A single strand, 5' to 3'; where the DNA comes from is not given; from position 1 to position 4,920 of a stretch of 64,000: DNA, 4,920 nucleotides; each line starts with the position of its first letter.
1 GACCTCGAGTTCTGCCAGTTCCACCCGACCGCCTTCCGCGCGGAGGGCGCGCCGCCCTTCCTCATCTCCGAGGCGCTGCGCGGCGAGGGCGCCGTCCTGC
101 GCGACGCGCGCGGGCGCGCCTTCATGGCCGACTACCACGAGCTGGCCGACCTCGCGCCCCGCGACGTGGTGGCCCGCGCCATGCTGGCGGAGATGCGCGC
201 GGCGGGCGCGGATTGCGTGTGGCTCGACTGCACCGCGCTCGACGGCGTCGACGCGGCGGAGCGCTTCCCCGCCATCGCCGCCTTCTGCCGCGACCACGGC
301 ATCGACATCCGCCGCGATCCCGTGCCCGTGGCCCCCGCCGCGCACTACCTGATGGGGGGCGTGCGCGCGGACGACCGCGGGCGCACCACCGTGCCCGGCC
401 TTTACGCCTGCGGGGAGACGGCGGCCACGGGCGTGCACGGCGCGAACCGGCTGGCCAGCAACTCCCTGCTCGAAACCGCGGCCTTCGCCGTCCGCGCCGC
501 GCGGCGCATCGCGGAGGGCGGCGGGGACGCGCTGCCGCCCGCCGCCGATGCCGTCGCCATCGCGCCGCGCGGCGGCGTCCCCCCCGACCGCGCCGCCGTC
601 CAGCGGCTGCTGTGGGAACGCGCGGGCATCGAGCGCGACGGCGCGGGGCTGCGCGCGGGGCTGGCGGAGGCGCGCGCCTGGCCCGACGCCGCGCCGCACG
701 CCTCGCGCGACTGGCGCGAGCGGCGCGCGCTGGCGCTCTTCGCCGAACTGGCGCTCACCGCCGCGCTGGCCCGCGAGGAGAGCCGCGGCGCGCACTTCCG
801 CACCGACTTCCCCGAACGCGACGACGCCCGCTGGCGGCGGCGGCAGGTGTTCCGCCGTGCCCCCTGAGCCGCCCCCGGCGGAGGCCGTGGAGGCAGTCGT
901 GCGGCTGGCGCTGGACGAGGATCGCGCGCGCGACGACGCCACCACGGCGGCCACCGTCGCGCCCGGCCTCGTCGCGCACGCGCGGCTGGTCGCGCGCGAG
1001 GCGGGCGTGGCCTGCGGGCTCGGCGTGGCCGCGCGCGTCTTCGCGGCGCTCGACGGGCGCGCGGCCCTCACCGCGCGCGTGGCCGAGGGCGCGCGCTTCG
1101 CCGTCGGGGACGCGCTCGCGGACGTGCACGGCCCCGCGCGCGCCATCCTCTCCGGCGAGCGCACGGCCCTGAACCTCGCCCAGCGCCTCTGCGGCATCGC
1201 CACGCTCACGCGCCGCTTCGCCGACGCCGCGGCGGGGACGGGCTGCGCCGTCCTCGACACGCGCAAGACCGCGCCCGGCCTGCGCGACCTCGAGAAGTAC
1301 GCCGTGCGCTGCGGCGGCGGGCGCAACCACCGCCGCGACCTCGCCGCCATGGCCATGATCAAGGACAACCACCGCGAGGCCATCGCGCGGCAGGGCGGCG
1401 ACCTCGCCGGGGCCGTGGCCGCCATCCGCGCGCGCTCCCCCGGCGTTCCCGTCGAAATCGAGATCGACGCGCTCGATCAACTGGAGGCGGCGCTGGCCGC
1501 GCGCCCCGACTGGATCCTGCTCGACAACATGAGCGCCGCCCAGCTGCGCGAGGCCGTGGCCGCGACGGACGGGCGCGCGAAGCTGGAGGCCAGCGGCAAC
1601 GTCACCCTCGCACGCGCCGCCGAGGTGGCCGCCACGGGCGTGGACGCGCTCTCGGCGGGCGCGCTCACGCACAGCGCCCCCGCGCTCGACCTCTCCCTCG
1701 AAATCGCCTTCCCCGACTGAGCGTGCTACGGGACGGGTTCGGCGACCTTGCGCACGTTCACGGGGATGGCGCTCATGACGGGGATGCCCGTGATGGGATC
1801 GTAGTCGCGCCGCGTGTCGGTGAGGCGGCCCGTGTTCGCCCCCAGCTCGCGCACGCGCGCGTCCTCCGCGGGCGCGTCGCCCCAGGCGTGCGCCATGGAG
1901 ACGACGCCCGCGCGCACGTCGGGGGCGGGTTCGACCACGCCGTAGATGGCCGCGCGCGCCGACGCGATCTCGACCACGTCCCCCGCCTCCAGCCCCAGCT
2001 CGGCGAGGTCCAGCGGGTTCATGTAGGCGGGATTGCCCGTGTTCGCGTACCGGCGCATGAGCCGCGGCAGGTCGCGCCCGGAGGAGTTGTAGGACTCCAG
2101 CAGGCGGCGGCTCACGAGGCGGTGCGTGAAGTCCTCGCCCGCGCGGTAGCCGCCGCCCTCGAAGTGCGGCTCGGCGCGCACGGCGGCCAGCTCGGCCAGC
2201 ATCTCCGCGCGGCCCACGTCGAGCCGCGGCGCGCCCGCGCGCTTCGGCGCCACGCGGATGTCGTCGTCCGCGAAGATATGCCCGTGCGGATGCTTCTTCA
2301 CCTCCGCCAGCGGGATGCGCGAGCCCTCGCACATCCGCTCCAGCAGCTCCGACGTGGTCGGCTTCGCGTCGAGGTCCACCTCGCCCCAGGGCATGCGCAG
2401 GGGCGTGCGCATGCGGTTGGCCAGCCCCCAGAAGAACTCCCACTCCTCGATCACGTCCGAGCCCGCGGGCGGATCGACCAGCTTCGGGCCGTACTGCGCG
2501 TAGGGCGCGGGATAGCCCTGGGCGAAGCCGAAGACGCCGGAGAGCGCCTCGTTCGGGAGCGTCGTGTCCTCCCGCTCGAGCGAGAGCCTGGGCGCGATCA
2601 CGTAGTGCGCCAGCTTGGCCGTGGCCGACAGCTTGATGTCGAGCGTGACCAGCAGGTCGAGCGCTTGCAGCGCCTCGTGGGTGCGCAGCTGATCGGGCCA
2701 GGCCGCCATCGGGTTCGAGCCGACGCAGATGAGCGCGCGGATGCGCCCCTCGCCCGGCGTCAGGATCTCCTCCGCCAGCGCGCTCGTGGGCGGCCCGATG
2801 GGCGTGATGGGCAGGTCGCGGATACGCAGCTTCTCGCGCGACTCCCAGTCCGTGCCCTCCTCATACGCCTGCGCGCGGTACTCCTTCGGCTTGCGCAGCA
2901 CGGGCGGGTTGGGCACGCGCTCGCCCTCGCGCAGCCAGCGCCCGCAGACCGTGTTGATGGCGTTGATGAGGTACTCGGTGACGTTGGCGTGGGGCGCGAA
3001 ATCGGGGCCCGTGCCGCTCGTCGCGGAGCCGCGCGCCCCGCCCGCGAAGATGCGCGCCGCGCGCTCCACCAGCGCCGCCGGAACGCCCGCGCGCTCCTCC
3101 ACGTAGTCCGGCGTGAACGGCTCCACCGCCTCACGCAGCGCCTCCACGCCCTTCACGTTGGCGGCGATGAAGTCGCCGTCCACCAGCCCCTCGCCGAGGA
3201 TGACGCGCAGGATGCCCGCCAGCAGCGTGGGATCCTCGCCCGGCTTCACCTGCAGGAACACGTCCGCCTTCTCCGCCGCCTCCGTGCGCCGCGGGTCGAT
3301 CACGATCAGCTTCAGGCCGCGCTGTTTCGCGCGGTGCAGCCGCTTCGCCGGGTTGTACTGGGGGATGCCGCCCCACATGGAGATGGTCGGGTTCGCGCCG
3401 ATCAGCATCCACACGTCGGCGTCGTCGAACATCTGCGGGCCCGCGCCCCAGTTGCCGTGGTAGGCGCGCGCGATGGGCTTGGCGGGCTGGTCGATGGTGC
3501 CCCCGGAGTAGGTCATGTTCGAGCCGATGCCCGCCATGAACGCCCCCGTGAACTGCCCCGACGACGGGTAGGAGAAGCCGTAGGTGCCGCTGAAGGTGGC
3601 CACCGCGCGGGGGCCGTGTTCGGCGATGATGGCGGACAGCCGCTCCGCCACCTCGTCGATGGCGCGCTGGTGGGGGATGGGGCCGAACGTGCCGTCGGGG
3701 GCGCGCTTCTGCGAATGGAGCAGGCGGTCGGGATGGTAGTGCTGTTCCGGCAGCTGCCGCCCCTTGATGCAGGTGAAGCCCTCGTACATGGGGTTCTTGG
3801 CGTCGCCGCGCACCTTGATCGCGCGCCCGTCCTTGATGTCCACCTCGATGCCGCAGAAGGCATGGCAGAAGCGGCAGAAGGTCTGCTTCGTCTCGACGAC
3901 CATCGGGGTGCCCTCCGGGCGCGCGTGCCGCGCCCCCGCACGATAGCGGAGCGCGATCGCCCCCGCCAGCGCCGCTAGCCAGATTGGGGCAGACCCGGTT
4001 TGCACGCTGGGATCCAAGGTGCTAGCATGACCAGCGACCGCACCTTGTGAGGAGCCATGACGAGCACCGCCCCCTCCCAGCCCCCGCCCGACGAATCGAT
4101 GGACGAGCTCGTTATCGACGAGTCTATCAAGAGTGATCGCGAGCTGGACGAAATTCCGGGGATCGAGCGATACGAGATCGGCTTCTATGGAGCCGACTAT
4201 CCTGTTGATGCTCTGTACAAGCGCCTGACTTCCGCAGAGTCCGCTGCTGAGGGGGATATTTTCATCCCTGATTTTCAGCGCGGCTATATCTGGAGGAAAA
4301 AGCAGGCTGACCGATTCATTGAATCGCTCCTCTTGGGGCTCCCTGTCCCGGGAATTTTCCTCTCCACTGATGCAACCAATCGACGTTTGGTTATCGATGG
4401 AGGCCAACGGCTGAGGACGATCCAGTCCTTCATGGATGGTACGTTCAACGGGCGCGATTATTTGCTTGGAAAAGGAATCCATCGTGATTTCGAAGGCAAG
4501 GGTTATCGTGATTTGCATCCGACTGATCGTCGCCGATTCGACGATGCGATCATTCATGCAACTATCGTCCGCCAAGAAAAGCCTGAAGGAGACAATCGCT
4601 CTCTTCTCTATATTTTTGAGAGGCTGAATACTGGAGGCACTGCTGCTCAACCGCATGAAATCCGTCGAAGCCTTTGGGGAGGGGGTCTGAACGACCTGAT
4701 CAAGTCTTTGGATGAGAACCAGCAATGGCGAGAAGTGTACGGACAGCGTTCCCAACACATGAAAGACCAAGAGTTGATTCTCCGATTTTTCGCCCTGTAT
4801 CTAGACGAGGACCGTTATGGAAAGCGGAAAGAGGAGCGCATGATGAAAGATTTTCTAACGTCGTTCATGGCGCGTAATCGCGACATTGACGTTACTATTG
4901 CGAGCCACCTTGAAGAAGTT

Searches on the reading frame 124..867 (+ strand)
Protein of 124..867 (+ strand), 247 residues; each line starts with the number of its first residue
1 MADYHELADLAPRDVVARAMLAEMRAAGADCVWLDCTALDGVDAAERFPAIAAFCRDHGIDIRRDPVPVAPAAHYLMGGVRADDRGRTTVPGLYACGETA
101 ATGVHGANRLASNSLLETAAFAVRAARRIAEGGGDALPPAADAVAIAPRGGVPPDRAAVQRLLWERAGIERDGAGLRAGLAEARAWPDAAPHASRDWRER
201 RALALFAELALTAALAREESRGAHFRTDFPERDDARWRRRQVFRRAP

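Call 74: search_protein_families(library=pfam, proteins=[window:124-867:+], max_evalue=0.00001)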
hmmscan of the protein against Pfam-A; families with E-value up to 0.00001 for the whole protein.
window:124-867:+ (247 aa): 2 families
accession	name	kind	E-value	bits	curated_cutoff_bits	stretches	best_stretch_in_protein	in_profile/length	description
PF00890.30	FAD_binding_2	-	8.4e-29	101.4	20.4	1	8-115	289-414/414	FAD binding domain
PF02910.25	Succ_DH_flav_C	-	5.3e-15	56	20.8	1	157-243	2-100/130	Fumarate reductase flavoprotein C-term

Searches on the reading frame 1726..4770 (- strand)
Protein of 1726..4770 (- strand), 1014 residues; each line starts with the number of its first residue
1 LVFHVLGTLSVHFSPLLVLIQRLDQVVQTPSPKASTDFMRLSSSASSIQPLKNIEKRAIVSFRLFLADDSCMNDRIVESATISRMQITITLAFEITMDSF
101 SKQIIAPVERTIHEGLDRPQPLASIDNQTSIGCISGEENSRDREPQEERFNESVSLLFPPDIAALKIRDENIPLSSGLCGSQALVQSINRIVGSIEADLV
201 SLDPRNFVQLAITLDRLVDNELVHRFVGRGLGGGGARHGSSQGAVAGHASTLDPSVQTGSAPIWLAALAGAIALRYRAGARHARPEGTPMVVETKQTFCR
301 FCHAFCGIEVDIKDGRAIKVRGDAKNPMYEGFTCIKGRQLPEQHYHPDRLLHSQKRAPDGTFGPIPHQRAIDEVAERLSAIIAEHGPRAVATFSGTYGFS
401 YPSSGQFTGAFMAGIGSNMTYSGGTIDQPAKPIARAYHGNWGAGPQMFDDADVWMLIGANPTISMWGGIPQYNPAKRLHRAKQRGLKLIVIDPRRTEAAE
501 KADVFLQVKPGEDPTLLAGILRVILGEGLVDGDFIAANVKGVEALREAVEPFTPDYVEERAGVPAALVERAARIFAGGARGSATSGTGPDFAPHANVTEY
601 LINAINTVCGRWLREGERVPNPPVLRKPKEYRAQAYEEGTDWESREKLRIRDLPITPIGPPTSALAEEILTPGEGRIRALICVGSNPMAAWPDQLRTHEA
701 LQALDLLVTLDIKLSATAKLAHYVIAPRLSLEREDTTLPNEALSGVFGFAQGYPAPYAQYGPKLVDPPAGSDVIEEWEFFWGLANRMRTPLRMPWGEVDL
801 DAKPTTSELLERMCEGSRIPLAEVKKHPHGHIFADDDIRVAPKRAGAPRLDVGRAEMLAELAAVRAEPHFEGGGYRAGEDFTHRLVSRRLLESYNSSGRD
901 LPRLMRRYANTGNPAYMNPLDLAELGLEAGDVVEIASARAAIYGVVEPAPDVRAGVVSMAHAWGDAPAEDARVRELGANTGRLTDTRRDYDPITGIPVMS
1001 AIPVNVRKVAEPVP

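Call 74: search_protein_families(library=pfam, proteins=[window:1726-4770:-], max_evalue=0.00001)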
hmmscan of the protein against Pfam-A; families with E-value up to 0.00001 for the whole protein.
window:1726-4770:- (1014 aa): 3 families
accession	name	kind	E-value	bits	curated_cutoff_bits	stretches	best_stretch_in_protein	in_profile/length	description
PF00384.28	Molybdopterin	-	4.3e-17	62.6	24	1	356-738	8-321/353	Molybdopterin oxidoreductase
PF01568.27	Molydop_binding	-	5.1e-16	59.1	26.8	1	885-997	3-104/110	Molydopterin dinucleotide binding domain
PF04879.21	Molybdop_Fe4S4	-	4e-13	49.6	22.7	1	294-346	3-55/55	Molybdopterin oxidoreductase Fe4S4 domain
